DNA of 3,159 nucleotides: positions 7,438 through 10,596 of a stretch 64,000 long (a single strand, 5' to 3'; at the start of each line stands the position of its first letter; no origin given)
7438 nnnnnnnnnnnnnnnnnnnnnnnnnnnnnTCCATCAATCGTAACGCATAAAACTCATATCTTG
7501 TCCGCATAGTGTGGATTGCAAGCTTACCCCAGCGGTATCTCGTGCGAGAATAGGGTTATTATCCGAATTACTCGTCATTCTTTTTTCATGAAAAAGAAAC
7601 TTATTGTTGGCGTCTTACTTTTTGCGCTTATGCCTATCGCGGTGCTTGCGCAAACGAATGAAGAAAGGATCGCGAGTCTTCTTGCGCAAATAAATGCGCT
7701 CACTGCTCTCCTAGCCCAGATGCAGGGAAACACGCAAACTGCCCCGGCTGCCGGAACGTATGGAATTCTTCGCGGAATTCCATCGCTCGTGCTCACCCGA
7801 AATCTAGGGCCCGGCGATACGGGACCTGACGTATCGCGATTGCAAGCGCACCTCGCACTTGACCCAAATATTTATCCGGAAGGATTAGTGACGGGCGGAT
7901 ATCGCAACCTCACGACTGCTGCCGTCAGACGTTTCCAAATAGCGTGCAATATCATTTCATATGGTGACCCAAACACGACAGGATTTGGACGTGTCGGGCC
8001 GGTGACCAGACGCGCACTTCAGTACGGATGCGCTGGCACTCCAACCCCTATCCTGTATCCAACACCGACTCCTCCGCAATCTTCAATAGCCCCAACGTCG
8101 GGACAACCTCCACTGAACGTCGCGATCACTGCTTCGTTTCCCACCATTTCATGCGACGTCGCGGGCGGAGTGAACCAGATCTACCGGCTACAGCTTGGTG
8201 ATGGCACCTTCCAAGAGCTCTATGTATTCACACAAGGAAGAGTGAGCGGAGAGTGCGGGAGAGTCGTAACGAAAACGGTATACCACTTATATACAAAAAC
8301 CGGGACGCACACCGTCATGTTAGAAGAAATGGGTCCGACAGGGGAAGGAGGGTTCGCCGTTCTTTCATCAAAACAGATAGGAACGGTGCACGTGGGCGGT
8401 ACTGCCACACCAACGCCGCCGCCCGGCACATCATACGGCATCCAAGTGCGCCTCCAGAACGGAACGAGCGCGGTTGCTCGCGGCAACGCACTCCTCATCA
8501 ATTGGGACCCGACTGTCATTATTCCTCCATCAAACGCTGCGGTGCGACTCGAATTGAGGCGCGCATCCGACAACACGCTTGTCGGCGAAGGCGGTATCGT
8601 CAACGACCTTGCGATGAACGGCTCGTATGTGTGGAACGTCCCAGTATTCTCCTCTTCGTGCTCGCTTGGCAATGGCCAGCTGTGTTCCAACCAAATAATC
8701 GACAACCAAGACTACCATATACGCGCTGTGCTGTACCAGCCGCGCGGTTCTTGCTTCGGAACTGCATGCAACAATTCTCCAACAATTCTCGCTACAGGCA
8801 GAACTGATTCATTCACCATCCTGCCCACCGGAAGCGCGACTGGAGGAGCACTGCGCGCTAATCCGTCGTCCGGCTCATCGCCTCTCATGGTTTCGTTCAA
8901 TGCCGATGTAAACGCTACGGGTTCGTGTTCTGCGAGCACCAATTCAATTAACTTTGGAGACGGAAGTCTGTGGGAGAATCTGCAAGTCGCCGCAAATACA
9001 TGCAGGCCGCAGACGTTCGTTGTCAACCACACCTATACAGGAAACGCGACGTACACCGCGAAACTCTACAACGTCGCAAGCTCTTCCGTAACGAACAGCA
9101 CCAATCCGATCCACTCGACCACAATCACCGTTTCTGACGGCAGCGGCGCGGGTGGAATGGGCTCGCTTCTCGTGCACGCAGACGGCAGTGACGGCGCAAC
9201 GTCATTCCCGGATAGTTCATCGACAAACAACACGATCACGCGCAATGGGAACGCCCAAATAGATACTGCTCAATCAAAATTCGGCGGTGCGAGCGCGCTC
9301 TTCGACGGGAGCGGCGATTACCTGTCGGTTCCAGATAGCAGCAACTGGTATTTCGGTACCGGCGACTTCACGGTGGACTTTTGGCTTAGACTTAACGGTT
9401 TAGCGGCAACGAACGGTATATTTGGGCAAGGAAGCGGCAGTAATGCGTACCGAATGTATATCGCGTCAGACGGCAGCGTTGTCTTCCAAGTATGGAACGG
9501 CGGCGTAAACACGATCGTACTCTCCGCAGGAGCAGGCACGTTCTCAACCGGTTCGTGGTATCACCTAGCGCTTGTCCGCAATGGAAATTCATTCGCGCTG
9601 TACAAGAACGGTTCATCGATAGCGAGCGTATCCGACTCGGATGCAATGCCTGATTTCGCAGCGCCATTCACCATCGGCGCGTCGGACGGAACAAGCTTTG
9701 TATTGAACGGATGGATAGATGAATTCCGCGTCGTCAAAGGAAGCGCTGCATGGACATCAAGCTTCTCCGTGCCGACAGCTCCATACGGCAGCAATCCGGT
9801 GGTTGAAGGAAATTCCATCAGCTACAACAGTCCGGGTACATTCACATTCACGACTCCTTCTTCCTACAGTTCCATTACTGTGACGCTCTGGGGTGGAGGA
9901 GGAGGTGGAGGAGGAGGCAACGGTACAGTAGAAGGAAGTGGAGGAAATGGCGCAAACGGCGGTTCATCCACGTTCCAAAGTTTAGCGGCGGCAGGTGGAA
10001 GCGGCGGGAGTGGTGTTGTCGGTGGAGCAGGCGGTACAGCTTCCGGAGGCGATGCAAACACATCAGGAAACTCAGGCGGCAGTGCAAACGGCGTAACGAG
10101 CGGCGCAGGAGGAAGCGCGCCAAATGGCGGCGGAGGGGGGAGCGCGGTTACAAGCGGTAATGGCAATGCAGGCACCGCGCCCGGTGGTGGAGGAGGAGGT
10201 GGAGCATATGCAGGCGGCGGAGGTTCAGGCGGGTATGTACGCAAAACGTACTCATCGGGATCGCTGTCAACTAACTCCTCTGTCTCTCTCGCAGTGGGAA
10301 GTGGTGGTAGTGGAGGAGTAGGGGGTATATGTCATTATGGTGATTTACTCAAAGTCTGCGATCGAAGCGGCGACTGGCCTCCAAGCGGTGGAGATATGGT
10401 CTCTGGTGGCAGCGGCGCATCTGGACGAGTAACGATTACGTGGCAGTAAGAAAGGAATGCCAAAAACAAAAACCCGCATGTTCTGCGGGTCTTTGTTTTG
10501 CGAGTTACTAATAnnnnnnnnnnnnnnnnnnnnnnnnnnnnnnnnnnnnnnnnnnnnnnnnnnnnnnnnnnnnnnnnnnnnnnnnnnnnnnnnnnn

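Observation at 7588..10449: LamG/concanavalin-like lectin domain followed by an extreme Gly-rich (GGN-repeat) C-terminal tail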

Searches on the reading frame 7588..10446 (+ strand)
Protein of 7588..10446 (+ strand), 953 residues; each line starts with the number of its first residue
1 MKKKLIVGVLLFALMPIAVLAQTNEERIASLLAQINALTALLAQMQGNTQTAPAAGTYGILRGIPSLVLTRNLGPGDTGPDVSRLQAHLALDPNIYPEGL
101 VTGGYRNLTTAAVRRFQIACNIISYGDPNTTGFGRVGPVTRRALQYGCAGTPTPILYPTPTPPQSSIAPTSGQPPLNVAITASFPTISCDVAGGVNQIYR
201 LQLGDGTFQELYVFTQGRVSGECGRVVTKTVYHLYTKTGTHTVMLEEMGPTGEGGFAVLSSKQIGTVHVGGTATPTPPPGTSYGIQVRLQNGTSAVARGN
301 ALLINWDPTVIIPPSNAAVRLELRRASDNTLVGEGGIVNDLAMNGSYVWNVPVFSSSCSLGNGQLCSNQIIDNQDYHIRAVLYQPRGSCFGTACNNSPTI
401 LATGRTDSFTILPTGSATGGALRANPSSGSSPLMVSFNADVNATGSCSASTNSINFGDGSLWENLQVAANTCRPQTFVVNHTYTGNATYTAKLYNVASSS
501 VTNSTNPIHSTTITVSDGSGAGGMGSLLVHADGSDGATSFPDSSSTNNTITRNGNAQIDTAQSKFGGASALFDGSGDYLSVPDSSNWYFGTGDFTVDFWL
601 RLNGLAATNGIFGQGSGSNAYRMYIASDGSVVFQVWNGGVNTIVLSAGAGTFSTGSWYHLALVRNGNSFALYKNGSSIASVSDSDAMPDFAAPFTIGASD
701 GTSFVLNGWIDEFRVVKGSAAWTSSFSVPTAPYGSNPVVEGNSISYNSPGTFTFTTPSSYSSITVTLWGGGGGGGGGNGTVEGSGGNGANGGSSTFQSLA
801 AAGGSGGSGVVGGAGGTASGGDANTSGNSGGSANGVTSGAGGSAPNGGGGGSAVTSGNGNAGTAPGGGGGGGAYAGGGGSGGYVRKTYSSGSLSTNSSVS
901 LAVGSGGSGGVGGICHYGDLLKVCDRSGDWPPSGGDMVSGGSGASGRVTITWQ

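Call 3: search_protein_families(library=pfam, proteins=[window:7588-10446:+], max_evalue=0.1)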
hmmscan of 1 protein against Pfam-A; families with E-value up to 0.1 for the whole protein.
window:7588-10446:+ (953 aa): 4 families
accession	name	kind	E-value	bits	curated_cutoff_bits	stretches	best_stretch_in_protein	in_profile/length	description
PF13385.13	Laminin_G_3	-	3.5e-22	79.6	27.6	1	573-717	1-142/151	Concanavalin A-like lectin/glucanases superfamily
PF21722.4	Gly_rich_2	-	0.0029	18.1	24.3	1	748-795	2-48/226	Glycine-rich domain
PF01471.23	PG_binding_1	-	0.0068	17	23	1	78-118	1-39/57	Putative peptidoglycan binding domain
PF18911.6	PKD_4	-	0.0083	16.6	27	1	429-507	14-80/85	PKD domain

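Call 7: search_protein_families(library=ncbifam, proteins=[window:7588-10446:+], max_evalue=1)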
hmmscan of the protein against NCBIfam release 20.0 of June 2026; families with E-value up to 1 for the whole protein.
window:7588-10446:+ (953 aa): 0 families

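Call 8: search_protein_families(library=phrogs, proteins=[window:7588-10446:+], max_evalue=1)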
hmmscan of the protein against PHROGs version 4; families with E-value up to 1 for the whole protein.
window:7588-10446:+ (953 aa): 11 families
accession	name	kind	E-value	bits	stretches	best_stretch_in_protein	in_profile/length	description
phrog_3545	-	unknown function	1e-38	134.1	1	525-752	752-995/1115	-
phrog_24074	-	unknown function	2.3e-36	126.4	1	525-732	415-622/892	-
phrog_13163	-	tail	9.8e-27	94.2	1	546-735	531-719/976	baseplate wedge subunit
phrog_701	-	head and packaging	2.7e-22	77.5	1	547-731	4040-4220/6136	virion structural protein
phrog_32294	-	tail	1.2e-21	76.2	1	494-737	375-611/2435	baseplate wedge subunit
phrog_18802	-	head and packaging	5.4e-21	73.9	1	548-731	823-1002/3007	virion structural protein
phrog_1469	-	tail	1.6e-16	59.5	1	553-732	527-704/2607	baseplate wedge subunit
phrog_19601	-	tail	7.6e-16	57.4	1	492-734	1694-1936/2043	baseplate wedge subunit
phrog_38322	-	unknown function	1.1e-11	45.3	1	528-733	300-503/506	-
phrog_14220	-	unknown function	0.011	15.8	1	653-684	108-139/401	-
phrog_27564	-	unknown function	0.13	13.5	1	2-46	3-45/98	-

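Call 34: list_cluster_members(proteins=[window:7588-10446:+])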
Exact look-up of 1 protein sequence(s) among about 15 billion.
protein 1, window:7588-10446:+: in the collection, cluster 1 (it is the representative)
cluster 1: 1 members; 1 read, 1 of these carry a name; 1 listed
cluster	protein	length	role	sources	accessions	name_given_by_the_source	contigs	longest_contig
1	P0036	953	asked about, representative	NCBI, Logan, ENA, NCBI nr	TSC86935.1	MAG: hypothetical protein G01um10148_40 [Parcubacteria group bacterium Gr01-1014_8]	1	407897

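Call 35: find_encoding_contigs(protein=window:7588-10446:+, flank=10000, max_places=10)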
Protein window:7588-10446:+ (953 aa): 3 contigs read that carry it; 2 places shown.
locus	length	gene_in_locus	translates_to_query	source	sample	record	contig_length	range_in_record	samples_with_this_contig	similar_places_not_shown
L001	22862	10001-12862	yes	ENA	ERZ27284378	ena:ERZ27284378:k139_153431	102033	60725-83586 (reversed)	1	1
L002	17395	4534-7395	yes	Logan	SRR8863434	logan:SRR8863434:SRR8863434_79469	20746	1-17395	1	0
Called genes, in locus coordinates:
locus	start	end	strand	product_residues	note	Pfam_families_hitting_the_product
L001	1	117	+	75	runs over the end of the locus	-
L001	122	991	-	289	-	PF00753:Lactamase_B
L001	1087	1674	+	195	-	PF02777:Sod_Fe_C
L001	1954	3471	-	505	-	PF13567:DUF4131, PF03772:Competence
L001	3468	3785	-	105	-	PF01741:MscL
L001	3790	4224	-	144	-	PF08570:DUF1761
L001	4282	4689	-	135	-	PF00075:RNase_H, PF13456:RVT_3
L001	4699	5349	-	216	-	PF06161:DUF975, PF06790:UPF0259 (weak), PF25231:DUF7847 (weak)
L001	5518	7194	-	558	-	PF01368:DHH, PF02272:DHHA1 (weak), PF17768:RecJ_OB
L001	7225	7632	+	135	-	PF11969:DcpS_C, PF01230:HIT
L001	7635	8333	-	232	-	-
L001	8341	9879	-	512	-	PF01471:PG_binding_1 (weak)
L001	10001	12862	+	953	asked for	PF13385:Laminin_G_3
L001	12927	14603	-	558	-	PF01471:PG_binding_1, PF18911:PKD_4 (faint)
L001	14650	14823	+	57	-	-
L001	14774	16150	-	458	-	PF01471:PG_binding_1 (weak), PF18911:PKD_4 (faint)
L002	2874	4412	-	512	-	PF01471:PG_binding_1 (weak)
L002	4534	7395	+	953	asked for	PF13385:Laminin_G_3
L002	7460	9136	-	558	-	PF01471:PG_binding_1, PF18911:PKD_4 (faint)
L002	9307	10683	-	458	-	PF01471:PG_binding_1 (weak), PF18911:PKD_4 (faint)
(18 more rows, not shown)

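Call 46: find_homologous_proteins(query=window:7588-10446:+, max_evalue=0.00001)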
Query window:7588-10446:+ (953 aa): 25 proteins with E <= 0.00001 among 8000 candidates.
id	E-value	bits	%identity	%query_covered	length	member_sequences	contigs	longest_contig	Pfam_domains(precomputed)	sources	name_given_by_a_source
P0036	0.0e+0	2093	100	100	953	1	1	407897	PF13385.14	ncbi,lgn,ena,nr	ncbi:MAG: hypothetical protein G01um10148_40 [Parcubacteria group bacterium Gr01-1014_8]|nr:MAG: hyp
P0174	5.6e-139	483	39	83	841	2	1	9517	PF13385.14,PF18911.7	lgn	-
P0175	1.1e-131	459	39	84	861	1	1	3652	PF13385.14,PF18911.7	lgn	-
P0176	4.6e-88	315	38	22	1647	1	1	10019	PF01391.24,PF13385.14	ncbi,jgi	jgi:hypothetical protein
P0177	5.9e-60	222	29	51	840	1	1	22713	PF00801.27,PF18911.7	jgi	jgi:PKD domain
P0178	2.7e-57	213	32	27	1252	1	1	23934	PF09374.16,PF00801.27,PF01471.24,PF18911.7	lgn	-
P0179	2.9e-46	176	38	23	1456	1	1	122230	PF09374.16,PF00801.27,PF01471.24,PF18911.7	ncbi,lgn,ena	-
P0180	4.7e-46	176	42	15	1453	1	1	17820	PF09374.16,PF00801.27,PF01471.24,PF18911.7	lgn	-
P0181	2.1e-44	170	31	45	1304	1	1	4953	PF09374.16,PF00801.27,PF01471.24,PF18911.7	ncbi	-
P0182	5.2e-43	166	36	24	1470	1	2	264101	PF09374.16,PF00801.27,PF01471.24,PF18911.7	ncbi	-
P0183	3.2e-36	143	45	19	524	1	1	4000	PF00801.27,PF01471.24,PF18911.7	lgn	-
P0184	3.3e-33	133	33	23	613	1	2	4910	PF00801.27,PF01471.24,PF18911.7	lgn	-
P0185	2.0e-30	124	35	25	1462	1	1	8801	PF09374.16,PF00801.27,PF01471.24,PF18911.7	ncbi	-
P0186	9.1e-30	122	37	23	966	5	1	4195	PF09374.16,PF00801.27,PF01471.24,PF18911.7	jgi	jgi:peptidoglycan hydrolase-like protein with peptidoglycan-binding domain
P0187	6.5e-28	116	35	26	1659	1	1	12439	PF16974.12,PF07963.18,PF25059.2,PF00415.25,PF13385.14,PF13540.13,PF17964.8,PF25384.2,PF00041.28,PF16656.12,PF25390.2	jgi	jgi:prepilin-type N-terminal cleavage/methylation domain-containing protein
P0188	7.1e-27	112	34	20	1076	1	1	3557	PF13385.14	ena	-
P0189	6.4e-26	109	28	51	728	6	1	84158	PF00801.27,PF01471.24,PF18911.7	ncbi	-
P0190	7.0e-25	106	27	51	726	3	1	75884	PF00801.27,PF01471.24,PF18911.7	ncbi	-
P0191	3.8e-21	93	36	23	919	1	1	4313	PF25174.2,PF24814.2,PF23381.2,PF13385.14,PF00400.39,PF23414.2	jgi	jgi:WD40 repeat protein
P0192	2.3e-15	74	54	10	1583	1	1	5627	PF17957.8,PF13287.13,PF13290.14,PF01471.24,PF00041.28,PF19077.7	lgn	-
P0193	1.3e-10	58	33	18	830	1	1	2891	PF00801.27,PF01471.24,PF18911.7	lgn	-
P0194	2.1e-10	58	30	17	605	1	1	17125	PF00801.27,PF01471.24,PF18911.7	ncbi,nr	ncbi:MAG: protein of unknown function with transrane region [Candidatus Kaiserbacteria bacterium]|nr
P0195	4.6e-10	57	28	16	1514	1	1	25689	PF00801.27,PF17957.8,PF13385.14,PF18370.8,PF00041.28,PF07995.18,PF18911.7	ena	-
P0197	6.6e-8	49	37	16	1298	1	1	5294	PF13385.14,PF19077.7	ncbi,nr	ncbi:LamG domain-containing protein, partial [Candidatus Pacearchaeota archaeon]|nr:LamG domain-cont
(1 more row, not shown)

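Call 70: predict_structure(alignment_id=A5)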
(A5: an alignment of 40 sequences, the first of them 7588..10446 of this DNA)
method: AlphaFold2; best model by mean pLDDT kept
length: 953 residues; sequences in the alignment: 40
mean_pLDDT: 68.7   pTM: 0.36
mean pLDDT of the five models: 68.7, 68.4, 68.0, 67.2, 67.1
residues with pLDDT >= 90: 328; 70-90: 191; 50-70: 145; < 50: 289
segments of 3 or more residues with pLDDT < 50: 47-58, 150-162, 273-283, 388-396, 415-420, 443-446, 519-622, 636-659, 661-668, 670-740, 916-923, 930-932
pLDDT, mean of each block of 10 residues (from residue 1): 63 56 64 82 53 40 85 95 96 93 95 92 64 88 84 33 79 93 81 68 95 65 84 94 93 81 94 41 62 67 75 77 87 72 67 61 68 84 63 55 83 50 88 88 57 87 71 74 91 74 70 76 29 26 26 24 23 27 28 30 27 29 52 46 34 37 44 37 31 37 34 38 34 39 91 95 98 88 79 98 96 98 98 93 98 95 98 96 98 96 98 61 48 69 98 95
secondary structure, 60 per line:
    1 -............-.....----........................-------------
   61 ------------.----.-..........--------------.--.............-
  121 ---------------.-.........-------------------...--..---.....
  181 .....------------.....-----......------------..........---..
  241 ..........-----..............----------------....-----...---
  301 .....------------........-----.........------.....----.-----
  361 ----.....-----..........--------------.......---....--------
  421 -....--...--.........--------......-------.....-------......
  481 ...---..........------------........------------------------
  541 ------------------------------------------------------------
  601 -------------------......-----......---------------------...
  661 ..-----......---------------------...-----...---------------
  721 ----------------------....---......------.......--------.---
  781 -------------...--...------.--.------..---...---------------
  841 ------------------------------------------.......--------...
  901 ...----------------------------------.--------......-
elements in order (helices of 4 or more, strands of 3 or more residues): H2-13 H15-19 H24-47 H80-89 H107-119 H138-146 E166-168 E176-185 E198-202 E208-213 E226-235 E239-250 E256-269 E286-289 E295-297 E301-305 E318-325 E331-339 E346-350 E375-384 E399-405 E409-412 E422-425 E428-430 E433-441 E450-455 E463-467 E475-483 E487-496 E509-516 E620-625 E631-636 E658-662 E668-673 E695-697 E703-705 E743-746 E750-755 E762-768 E794-796 E799-801 E823-825 E883-889 E898-903 E947-952
